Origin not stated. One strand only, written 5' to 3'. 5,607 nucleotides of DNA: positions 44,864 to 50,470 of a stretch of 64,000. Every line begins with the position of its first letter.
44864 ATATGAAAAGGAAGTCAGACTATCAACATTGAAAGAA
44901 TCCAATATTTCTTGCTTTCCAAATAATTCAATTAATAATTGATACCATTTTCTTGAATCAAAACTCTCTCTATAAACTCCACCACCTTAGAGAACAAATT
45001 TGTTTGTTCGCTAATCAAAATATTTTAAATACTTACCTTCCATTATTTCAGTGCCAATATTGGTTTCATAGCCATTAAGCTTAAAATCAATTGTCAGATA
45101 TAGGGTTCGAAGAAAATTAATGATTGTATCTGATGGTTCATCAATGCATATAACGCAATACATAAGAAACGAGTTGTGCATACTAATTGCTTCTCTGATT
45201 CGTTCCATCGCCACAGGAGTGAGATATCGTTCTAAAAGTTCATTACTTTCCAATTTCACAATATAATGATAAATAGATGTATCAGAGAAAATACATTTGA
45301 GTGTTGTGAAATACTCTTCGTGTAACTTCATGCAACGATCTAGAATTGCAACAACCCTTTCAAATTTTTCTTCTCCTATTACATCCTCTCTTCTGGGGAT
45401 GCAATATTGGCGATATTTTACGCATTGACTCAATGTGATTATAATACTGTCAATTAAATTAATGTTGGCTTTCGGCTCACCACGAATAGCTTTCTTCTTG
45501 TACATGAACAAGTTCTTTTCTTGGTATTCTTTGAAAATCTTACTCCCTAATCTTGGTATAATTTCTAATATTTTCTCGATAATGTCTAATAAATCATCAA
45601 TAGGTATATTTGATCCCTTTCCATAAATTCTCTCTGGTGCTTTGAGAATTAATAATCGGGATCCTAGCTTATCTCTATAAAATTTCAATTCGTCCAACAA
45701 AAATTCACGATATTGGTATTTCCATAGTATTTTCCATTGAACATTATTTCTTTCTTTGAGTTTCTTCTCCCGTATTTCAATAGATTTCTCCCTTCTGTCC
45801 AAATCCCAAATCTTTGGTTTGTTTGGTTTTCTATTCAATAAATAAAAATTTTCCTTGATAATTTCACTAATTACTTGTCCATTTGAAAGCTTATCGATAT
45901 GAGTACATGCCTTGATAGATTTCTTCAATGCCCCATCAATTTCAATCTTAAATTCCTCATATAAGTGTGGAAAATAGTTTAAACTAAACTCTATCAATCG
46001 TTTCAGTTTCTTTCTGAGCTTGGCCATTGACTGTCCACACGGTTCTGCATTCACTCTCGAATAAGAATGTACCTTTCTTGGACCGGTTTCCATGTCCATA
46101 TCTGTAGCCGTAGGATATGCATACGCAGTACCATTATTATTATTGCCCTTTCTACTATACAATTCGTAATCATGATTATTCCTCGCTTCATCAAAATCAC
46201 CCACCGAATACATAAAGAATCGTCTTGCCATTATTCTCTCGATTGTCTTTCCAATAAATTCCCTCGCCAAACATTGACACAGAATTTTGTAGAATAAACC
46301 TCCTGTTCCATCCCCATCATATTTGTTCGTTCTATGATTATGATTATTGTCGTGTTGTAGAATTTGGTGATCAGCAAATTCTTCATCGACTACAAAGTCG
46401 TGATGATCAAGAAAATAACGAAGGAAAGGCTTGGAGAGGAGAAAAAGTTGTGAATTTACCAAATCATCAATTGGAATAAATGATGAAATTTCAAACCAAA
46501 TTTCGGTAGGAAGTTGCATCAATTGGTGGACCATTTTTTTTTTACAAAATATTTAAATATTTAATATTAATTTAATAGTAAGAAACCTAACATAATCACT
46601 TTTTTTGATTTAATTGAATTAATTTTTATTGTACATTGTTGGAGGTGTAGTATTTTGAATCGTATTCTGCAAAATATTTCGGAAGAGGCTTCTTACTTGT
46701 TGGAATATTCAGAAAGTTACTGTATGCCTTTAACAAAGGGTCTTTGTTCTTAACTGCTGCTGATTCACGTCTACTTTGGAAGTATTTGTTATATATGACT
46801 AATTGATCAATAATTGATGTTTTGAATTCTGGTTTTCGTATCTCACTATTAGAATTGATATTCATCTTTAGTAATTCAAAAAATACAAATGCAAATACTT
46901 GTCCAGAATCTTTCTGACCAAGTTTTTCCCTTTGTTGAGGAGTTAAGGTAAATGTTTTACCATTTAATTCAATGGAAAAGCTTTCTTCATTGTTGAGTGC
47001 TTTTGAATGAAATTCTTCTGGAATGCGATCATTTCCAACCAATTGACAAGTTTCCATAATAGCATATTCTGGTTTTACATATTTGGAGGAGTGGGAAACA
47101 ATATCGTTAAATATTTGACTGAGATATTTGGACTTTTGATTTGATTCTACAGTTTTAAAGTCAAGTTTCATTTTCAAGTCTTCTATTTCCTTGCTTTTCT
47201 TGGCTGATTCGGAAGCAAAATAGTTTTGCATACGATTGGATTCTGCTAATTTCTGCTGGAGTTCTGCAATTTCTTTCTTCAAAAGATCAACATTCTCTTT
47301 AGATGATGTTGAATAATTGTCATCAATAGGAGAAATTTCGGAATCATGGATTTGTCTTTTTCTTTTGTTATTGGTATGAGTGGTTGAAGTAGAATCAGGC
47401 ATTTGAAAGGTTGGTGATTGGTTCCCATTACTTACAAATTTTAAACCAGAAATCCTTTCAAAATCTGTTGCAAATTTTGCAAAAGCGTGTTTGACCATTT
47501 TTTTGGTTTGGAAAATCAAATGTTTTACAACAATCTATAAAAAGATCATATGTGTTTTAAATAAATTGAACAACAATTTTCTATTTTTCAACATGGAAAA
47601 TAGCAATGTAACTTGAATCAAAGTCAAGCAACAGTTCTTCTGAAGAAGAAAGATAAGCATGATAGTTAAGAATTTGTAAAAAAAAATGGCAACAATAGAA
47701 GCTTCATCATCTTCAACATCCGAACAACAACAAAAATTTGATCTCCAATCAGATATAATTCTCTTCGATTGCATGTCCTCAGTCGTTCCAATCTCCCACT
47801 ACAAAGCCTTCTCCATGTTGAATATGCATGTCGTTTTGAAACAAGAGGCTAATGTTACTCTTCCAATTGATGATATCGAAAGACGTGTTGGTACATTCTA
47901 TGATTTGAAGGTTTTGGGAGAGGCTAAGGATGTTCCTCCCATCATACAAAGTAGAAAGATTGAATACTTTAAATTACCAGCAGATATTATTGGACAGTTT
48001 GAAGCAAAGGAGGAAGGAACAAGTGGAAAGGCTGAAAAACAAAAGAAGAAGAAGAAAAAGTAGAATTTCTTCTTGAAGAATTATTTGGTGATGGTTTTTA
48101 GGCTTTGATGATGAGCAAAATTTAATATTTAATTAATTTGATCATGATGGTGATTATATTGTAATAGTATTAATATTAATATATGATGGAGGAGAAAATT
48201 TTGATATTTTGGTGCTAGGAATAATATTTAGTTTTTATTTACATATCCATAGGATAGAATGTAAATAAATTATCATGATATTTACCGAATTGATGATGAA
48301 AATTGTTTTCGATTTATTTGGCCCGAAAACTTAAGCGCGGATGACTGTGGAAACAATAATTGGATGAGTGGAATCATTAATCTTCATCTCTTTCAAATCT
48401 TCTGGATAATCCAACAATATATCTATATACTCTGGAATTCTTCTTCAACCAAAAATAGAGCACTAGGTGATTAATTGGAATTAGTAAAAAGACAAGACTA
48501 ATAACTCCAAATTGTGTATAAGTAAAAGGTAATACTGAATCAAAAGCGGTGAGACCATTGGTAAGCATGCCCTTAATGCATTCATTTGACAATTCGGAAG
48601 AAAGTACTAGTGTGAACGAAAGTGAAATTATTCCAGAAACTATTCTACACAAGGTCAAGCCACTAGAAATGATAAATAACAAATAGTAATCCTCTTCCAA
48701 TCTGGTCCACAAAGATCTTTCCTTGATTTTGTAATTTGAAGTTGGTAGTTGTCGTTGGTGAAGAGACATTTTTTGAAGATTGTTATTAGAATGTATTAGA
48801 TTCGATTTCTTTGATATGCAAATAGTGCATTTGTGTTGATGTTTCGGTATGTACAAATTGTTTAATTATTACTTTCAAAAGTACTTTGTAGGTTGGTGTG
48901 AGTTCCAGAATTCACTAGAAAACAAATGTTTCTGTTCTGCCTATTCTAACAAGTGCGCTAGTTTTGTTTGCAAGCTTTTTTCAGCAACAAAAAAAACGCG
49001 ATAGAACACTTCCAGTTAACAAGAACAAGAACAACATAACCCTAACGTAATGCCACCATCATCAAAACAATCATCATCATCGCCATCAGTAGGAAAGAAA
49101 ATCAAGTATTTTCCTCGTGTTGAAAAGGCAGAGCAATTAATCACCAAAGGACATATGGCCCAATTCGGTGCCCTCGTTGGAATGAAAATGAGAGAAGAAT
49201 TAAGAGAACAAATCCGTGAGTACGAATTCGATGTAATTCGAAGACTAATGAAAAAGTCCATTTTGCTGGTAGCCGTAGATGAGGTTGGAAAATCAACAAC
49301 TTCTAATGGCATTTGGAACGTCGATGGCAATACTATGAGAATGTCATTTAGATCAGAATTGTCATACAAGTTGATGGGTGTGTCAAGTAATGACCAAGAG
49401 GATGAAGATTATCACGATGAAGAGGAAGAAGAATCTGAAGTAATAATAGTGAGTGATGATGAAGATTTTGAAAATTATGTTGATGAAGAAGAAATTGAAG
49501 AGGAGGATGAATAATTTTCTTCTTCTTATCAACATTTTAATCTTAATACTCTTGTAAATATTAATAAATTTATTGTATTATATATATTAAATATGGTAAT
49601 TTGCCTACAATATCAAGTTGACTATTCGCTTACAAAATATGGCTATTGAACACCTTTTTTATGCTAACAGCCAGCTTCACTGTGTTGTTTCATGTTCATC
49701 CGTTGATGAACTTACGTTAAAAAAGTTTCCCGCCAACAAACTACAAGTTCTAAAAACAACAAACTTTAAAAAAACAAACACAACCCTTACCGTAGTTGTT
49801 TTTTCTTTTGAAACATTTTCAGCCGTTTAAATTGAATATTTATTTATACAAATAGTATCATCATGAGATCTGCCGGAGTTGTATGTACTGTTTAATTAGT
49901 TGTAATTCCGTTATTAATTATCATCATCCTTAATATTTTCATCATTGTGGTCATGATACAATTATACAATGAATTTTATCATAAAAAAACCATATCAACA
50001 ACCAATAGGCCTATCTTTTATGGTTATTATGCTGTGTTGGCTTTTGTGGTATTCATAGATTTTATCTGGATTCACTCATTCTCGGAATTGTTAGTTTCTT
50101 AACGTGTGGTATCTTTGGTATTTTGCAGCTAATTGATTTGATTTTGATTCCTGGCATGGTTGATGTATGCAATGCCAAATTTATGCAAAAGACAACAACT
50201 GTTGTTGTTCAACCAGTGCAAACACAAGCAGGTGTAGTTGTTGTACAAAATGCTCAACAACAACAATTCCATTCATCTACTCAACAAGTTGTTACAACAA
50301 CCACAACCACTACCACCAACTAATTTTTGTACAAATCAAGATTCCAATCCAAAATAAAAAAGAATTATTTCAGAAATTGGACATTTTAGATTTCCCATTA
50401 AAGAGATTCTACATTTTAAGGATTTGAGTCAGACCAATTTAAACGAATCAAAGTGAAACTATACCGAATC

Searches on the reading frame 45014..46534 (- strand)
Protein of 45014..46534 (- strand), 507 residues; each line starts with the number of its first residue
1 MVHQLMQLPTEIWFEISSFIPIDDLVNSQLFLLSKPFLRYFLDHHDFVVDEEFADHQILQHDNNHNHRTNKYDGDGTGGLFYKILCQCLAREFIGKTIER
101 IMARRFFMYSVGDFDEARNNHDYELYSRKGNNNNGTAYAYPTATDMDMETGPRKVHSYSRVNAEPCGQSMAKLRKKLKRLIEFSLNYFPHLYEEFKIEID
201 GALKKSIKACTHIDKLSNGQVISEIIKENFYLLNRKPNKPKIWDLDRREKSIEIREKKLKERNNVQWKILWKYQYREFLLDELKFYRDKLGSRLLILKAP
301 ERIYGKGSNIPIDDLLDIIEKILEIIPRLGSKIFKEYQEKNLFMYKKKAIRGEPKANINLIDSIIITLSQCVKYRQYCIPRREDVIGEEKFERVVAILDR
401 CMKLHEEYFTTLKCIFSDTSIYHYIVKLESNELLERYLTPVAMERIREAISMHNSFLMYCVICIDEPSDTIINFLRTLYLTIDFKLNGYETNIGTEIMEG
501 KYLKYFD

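Call 19: find_encoding_contigs(protein=window:45014-46534:-, flank=10000, max_places=3)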
Protein window:45014-46534:- (507 aa): no gene with exactly this product is on record in the collection.

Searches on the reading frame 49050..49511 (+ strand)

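Call 33: search_protein_families(library=pfam, proteins=[window:49050-49511:+], max_evalue=0.1)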
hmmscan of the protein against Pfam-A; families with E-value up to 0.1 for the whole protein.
window:49050-49511:+ (154 aa): 1 family
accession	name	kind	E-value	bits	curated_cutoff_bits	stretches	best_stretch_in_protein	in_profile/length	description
PF22925.3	TS_C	-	0.068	13.2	27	1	94-153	99-157/202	Trans-sialidase, C-terminal domain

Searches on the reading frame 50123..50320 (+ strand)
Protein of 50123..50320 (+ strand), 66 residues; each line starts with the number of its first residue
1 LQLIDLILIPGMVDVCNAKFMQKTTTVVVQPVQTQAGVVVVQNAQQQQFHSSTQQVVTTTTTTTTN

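Call 33: search_protein_families(library=pfam, proteins=[window:50123-50320:+], max_evalue=0.1)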
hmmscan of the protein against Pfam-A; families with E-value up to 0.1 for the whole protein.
window:50123-50320:+ (66 aa): 2 families
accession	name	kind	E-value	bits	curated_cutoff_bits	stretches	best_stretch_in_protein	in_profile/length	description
PF11152.14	CCB2_CCB4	-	0.0016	18.2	26.3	1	2-55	136-186/195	Cofactor assembly of complex C subunit B, CCB2/CCB4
PF02955.21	GSH-S_ATP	-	0.044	13.7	23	1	19-62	26-69/175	Prokaryotic glutathione synthetase, ATP-grasp domain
